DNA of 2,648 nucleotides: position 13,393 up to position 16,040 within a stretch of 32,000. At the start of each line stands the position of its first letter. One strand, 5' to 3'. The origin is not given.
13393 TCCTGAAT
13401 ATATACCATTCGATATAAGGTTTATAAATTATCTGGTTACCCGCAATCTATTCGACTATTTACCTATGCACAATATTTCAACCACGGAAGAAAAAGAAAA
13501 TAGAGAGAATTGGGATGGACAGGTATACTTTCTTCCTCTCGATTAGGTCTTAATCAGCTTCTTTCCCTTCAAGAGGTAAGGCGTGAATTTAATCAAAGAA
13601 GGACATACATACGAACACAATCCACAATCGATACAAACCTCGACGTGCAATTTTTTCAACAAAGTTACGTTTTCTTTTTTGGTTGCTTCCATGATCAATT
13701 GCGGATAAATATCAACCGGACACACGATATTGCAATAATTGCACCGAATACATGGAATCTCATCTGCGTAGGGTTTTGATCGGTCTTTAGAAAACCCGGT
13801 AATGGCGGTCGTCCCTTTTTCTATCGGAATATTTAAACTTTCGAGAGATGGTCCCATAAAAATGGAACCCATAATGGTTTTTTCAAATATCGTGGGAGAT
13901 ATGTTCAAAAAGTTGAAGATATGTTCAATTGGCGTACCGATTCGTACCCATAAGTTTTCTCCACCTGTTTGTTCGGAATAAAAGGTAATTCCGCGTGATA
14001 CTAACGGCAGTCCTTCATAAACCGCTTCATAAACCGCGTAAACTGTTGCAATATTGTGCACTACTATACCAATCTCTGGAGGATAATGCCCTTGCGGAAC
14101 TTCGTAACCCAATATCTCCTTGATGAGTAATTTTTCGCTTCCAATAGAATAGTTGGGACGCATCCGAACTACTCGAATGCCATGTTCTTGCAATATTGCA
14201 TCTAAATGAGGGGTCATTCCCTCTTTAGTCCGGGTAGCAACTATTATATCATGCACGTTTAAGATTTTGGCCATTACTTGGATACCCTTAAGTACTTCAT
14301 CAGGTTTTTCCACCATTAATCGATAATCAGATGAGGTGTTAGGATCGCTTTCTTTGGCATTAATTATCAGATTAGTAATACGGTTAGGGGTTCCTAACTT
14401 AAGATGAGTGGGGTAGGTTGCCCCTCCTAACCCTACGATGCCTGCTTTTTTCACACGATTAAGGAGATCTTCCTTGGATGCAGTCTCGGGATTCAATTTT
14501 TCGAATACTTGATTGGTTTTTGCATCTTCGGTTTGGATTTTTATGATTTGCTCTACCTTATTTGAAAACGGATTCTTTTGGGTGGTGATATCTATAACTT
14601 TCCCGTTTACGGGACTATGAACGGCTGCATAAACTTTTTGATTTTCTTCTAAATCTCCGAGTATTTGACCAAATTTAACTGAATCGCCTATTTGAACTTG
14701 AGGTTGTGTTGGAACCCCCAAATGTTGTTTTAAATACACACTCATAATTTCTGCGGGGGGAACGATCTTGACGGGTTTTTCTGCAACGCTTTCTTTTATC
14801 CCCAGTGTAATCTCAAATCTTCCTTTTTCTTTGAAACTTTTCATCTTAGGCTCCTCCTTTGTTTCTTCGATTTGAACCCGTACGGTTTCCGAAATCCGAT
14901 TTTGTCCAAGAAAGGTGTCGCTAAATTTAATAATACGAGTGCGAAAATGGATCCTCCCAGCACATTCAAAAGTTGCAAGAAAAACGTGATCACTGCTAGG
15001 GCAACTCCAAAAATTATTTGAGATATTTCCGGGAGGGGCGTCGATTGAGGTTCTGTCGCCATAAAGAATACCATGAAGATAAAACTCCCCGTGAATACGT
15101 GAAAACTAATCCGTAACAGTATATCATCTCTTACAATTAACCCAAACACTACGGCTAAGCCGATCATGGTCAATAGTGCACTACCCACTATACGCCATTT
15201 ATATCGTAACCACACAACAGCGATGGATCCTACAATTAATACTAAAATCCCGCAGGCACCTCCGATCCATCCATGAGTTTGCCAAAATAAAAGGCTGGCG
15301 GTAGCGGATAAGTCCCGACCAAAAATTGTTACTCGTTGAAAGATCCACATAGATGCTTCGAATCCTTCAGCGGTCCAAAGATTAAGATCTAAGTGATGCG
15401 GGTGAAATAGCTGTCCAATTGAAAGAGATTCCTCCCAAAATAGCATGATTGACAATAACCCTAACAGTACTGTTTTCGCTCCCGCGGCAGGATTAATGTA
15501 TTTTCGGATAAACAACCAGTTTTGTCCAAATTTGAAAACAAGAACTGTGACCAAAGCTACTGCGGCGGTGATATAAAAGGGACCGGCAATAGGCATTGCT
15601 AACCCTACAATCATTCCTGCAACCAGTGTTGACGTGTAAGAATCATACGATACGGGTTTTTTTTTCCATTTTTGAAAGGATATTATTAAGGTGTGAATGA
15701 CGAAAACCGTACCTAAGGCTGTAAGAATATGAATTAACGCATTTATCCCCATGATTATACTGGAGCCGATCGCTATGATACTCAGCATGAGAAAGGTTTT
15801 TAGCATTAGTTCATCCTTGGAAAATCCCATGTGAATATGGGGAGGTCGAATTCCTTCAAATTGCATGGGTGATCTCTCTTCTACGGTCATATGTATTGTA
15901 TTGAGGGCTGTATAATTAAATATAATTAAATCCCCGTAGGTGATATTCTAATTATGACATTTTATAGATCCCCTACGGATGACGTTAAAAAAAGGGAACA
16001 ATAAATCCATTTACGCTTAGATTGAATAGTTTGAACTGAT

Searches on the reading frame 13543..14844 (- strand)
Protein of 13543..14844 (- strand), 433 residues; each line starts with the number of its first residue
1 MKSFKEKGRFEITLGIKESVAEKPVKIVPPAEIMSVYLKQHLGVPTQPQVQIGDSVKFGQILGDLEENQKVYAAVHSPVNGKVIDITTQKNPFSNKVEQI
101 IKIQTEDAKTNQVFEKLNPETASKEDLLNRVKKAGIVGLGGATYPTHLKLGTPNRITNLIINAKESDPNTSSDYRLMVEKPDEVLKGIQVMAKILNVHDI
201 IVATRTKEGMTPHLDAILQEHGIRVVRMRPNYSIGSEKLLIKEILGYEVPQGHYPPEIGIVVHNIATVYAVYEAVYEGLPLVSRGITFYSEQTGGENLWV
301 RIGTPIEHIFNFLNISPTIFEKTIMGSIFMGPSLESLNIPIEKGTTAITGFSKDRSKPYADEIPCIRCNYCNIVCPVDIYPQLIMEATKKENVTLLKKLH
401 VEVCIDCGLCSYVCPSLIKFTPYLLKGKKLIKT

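Call 24: search_protein_families(library=pfam, proteins=[window:13543-14844:-])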
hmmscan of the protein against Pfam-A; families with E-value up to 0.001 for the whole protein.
window:13543-14844:- (433 aa): 12 families
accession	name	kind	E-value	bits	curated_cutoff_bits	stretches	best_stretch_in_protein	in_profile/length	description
PF01512.22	Complex1_51K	-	8.3e-38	130.1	31.2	1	131-273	1-150/150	Nuo51 FMN-binding domain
PF13375.12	RnfC_N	-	2.8e-16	59.8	25.6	1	17-101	13-95/101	RnfC Barrel sandwich hybrid domain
PF13237.11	Fer4_10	-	3.4e-08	33.7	25.5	1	358-415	2-53/53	4Fe-4S dicluster domain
PF12838.12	Fer4_7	-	1.1e-06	29.5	27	1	365-416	2-50/52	4Fe-4S dicluster domain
PF13183.11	Fer4_8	-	1.9e-06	28.7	27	0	401-420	2-21/68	4Fe-4S dicluster domain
PF00037.32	Fer4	-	1e-05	25.6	21.1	0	401-415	5-19/24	4Fe-4S binding domain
PF14697.11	Fer4_21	-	1.2e-05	25.8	35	1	361-415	4-52/59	4Fe-4S dicluster domain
PF12797.12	Fer4_2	-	1.2e-05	25.4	24.5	0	401-416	7-22/22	4Fe-4S binding domain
PF13534.11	Fer4_17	-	4.2e-05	24.5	22.2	1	365-416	2-58/61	4Fe-4S dicluster domain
PF13187.11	Fer4_9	-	5.2e-05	23.6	27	1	365-416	2-49/52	4Fe-4S dicluster domain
PF12837.12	Fer4_6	-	0.00042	20.6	25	0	404-415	9-20/24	4Fe-4S binding domain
PF05896.17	NQRA_N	-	0.00055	20.5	25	0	22-87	16-79/94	NqrA N-terminal barrel-sandwich hybrid domain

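Call 35: find_encoding_contigs(protein=window:13543-14844:-, flank=1000, max_places=3)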
Protein window:13543-14844:- (433 aa): 1 contig read that carries it; 1 place shown.
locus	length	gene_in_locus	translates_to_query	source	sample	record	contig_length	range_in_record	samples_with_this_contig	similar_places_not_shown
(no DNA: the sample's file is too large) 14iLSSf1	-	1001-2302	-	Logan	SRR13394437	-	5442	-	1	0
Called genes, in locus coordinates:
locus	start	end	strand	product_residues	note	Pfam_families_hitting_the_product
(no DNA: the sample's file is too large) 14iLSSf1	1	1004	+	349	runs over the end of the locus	PF03116:NQR2_RnfD_RnfE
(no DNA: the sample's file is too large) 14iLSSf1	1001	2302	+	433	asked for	PF13375:RnfC_N, PF01512:Complex1_51K, PF13183:Fer4_8 (faint), PF14697:Fer4_21 (faint), PF00037:Fer4 (faint), PF12797:Fer4_2 (faint), PF12838:Fer4_7 (weak), PF13237:Fer4_10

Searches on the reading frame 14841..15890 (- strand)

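Call 24: search_protein_families(library=pfam, proteins=[window:14841-15890:-])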
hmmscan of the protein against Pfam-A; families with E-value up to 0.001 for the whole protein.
window:14841-15890:- (349 aa): 1 family
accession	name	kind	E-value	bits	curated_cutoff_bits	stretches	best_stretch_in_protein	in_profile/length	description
PF03116.20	NQR2_RnfD_RnfE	-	1.3e-32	113.8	27.7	1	16-338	5-296/296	NQR2, RnfD, RnfE family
